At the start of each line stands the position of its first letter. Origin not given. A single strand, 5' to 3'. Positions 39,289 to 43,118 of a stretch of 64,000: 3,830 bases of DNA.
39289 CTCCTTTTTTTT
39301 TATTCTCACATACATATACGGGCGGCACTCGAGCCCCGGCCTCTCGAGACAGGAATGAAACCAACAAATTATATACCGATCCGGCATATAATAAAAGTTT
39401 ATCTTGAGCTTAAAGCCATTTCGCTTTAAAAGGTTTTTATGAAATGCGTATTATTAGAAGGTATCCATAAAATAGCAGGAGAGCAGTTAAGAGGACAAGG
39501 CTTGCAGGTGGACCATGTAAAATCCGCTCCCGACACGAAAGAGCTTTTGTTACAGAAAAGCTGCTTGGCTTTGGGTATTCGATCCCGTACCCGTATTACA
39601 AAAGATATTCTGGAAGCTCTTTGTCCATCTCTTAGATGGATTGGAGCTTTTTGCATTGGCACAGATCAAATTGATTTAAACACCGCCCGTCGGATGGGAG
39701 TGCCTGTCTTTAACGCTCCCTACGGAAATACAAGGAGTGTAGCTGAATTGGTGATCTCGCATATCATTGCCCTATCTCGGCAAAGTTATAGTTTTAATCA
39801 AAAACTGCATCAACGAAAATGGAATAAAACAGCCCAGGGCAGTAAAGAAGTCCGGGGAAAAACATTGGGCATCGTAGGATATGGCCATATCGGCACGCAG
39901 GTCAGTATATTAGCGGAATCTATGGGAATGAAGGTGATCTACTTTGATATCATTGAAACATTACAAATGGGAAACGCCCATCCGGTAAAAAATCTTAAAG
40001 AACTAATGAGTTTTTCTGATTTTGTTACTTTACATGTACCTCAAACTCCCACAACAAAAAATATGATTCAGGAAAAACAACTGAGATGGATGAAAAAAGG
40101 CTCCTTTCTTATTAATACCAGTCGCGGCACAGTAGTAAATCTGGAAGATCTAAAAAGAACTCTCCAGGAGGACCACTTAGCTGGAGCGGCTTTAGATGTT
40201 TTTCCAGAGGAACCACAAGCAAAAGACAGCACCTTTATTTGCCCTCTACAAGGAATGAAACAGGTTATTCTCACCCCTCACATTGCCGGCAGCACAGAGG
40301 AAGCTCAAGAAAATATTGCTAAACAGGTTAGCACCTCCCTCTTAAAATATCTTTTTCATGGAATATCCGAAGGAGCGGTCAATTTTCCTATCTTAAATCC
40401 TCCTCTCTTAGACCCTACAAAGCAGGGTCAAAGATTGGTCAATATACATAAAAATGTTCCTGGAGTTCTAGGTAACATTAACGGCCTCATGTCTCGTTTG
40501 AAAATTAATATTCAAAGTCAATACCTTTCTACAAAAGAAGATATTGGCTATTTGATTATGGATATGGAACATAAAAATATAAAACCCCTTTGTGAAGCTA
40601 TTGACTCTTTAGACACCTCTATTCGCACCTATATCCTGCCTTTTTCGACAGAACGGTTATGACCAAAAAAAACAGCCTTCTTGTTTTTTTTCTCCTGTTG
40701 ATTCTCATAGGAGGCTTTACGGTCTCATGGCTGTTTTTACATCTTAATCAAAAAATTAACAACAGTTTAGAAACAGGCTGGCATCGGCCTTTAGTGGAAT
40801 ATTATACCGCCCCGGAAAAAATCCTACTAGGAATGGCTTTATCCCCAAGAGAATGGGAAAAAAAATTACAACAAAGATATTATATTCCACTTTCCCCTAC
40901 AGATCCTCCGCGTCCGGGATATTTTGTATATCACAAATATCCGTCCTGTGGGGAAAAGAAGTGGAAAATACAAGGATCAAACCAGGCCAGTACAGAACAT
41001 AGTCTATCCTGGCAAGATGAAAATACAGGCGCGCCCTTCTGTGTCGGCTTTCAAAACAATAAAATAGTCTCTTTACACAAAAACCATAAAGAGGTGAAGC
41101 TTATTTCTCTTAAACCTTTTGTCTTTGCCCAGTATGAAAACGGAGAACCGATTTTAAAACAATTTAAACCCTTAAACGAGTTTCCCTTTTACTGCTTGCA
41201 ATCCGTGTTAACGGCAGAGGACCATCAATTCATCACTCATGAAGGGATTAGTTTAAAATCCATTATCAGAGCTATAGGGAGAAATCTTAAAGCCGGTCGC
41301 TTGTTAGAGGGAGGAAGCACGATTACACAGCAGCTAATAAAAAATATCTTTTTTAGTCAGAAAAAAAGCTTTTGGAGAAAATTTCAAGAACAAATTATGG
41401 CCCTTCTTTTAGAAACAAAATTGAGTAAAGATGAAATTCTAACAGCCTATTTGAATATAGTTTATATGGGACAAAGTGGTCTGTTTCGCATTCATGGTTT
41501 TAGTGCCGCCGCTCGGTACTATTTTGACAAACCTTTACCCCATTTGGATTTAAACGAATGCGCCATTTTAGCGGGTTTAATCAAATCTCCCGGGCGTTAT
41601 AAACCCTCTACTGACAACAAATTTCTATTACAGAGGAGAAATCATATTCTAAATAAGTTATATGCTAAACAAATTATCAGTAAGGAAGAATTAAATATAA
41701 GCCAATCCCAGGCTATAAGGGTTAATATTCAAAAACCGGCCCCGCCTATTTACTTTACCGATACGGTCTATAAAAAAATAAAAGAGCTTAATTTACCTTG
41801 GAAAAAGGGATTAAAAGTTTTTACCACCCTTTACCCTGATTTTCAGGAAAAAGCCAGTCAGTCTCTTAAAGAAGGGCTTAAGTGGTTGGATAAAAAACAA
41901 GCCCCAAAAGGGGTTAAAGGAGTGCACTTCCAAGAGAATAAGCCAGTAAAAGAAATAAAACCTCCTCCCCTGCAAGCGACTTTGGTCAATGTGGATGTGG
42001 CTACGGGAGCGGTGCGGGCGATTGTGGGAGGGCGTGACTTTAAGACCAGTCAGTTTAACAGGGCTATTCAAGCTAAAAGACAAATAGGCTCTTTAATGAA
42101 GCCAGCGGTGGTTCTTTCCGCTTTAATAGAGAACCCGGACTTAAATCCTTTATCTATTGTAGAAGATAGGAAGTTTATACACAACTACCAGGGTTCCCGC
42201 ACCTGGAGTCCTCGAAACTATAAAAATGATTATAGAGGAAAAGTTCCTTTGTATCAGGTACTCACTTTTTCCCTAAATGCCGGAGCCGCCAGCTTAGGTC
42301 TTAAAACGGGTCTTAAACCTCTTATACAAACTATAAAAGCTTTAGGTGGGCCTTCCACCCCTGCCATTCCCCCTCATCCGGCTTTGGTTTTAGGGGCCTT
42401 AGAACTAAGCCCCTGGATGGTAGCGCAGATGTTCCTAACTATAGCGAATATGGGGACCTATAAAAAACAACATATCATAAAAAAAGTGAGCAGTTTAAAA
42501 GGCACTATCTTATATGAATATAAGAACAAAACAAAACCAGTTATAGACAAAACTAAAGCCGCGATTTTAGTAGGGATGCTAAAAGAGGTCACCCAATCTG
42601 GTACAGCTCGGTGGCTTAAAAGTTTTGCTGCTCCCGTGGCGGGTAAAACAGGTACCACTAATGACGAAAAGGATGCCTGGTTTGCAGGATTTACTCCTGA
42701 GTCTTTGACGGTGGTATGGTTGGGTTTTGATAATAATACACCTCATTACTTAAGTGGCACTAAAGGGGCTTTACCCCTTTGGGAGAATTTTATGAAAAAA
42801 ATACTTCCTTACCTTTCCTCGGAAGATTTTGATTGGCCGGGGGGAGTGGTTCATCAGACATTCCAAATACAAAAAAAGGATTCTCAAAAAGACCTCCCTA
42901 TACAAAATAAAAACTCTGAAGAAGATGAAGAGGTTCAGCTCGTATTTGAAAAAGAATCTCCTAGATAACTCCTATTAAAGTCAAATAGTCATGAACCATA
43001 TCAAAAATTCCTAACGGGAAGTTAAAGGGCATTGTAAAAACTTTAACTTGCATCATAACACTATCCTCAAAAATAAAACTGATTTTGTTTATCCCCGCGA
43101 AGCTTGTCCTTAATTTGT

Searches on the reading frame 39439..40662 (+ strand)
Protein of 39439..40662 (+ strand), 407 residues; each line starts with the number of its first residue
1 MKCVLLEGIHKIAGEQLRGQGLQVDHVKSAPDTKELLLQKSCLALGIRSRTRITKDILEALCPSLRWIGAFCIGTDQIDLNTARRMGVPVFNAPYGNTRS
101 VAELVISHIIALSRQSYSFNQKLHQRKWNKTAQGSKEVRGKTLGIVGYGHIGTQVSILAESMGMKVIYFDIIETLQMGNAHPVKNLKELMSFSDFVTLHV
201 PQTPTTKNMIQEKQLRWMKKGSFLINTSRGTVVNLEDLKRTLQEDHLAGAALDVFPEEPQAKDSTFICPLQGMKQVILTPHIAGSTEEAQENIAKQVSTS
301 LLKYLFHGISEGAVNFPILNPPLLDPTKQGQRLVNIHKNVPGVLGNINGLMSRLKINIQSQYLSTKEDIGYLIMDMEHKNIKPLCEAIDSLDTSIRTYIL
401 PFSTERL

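Call 14: search_protein_families(library=ncbifam, proteins=[window:39439-40662:+], max_evalue=0.00001)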
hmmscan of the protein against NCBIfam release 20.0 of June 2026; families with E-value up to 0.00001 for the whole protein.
window:39439-40662:+ (407 aa): 22 families
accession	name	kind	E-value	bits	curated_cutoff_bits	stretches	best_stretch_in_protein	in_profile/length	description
NF008759.0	PRK11790.1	equivalog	2.4e-156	520.5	404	1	1-400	12-409/410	phosphoglycerate dehydrogenase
TIGR01327.1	PGDH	equivalog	2.7e-83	280.5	454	1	9-320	8-316/525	phosphoglycerate dehydrogenase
NF009714.1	PRK13243.1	equivalog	5e-53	180.6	455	1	33-305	35-313/332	glyoxylate reductase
NF005069.0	PRK06487.1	equivalog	3e-50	171.1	448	1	47-304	53-310/320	2-hydroxyacid dehydrogenase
NF005387.0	PRK06932.1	equivalog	1.3e-48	165.6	492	1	47-301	49-306/314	2-hydroxyacid dehydrogenase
NF006263.0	PRK08410.1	equivalog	9.2e-47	159.9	389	1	50-305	50-307/311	D-2-hydroxyacid dehydrogenase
NF041369.1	Dhydh_Halo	equivalog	5.5e-44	150.6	400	1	65-302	56-292/305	D-2-hydroxyacid dehydrogenase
NF005750.0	PRK07574.1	equivalog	7.9e-43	147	329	1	63-304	113-356/386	NAD-dependent formate dehydrogenase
NF000492.1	vanH_gen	exception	3.4e-41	141.3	540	1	35-294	36-300/312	D-lactate dehydrogenase VanH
NF001309.0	PRK00257.1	equivalog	5.4e-37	127.6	434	1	44-304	40-277/379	4-phosphoerythronate dehydrogenase PdxB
NF000371.1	vanH_Agroup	exception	9.1e-36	123.7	700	1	41-299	49-310/322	VanH-A/VanH-Pt family D-lactate dehydrogenase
NF011938.0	PRK15409.1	equivalog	1.9e-34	119.2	492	1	47-316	50-320/324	glyoxylate/hydroxypyruvate reductase GhrB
NF000004.1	vanH-D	exception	2e-29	102.8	550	1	37-288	44-300/323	D-lactate dehydrogenase VanH-D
NF006374.0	PRK08605.1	subfamily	2.1e-29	102.6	356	1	68-303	73-320/332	D-lactate dehydrogenase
NF000128.1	vanH-Sc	exception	2.7e-29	102.3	650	1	45-292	66-318/337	D-lactate dehydrogenase VanH-Sc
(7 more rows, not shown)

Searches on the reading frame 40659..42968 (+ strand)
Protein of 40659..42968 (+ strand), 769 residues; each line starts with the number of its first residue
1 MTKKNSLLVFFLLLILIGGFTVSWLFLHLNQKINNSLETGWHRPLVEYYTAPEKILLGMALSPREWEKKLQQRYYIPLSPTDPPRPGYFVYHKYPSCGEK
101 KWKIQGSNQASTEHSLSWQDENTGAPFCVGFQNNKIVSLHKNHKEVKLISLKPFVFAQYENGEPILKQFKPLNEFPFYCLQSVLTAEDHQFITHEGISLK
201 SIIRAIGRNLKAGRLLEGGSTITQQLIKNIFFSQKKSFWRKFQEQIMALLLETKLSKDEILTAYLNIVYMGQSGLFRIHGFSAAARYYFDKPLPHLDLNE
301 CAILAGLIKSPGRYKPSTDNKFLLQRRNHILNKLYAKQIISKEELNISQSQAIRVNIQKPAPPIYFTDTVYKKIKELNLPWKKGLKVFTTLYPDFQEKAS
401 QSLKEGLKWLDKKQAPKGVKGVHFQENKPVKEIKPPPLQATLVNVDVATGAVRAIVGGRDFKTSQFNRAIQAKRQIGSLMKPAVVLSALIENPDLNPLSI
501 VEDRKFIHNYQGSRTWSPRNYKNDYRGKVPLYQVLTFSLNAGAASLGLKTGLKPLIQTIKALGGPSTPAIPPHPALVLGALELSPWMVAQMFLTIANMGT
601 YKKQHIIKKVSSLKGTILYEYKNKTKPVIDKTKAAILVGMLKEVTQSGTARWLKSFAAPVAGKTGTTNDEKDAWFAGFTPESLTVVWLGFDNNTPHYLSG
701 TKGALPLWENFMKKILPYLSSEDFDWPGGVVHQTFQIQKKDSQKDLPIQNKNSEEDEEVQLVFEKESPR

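Call 14: search_protein_families(library=ncbifam, proteins=[window:40659-42968:+], max_evalue=0.00001)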
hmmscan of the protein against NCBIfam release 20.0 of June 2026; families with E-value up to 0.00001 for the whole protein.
window:40659-42968:+ (769 aa): 15 families
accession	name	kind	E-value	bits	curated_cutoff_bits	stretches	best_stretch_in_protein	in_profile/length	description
TIGR02071.1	PBP_1b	equivalog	4e-152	508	717.75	1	24-738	16-703/729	penicillin-binding protein 1B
TIGR02074.1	PBP_1a_fam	subfamily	4.8e-149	497.6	508.75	1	169-716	4-533/535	PBP1A family penicillin-binding protein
NF007061.0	PRK09506.1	equivalog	3.7e-121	405.4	1120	1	131-717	173-748/825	bifunctional glycosyl transferase/transpeptidase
NF011423.0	PRK14850.1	equivalog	2.6e-112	376.6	1275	1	131-714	119-691/764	penicillin-binding protein 1b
NF051885.1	tranpepglycosPbpC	equivalog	1.1e-110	371.1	900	1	172-730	80-608/632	multimodular transpeptidase-transglycosylase PbpC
TIGR02073.1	PBP_1c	equivalog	3.5e-80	270.5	494.2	1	176-745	42-577/728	penicillin-binding protein 1C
NF008643.0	PRK11636.1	equivalog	4.1e-75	253.6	1263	3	171-425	70-325/850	peptidoglycan glycosyltransferase/peptidoglycan DD-transpeptidase MrcA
NF038276.1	strep_PBP2A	exception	1.3e-68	231.9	1100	1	181-757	110-675/716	penicillin-binding protein PBP2A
NF038272.1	strep_PBP1A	exception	1.2e-56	192.4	1075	2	173-358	75-258/658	penicillin-binding protein PBP1A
NF038274.1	strep_PBP1B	exception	2.9e-55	187.9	1225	3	181-360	96-285/745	penicillin-binding protein PBP1B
TIGR02070.1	mono_pep_trsgly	equivalog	4.4e-38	131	182.65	1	164-335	52-219/224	monofunctional biosynthetic peptidoglycan transglycosylase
NF008414.0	PRK11240.1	equivalog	1.3e-34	119.4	1121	2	177-355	74-247/774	peptidoglycan glycosyltransferase PbpC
NF010008.0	PRK13481.1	equivalog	4.3e-26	91.8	270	1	169-346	82-261/269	glycosyltransferase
TIGR03423.1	pbp2_mrdA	equivalog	2.2e-13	49.6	455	1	579-668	433-527/593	penicillin-binding protein 2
TIGR02214.1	spoVD_pbp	equivalog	1.6e-06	26.7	688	0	590-720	415-559/636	stage V sporulation protein D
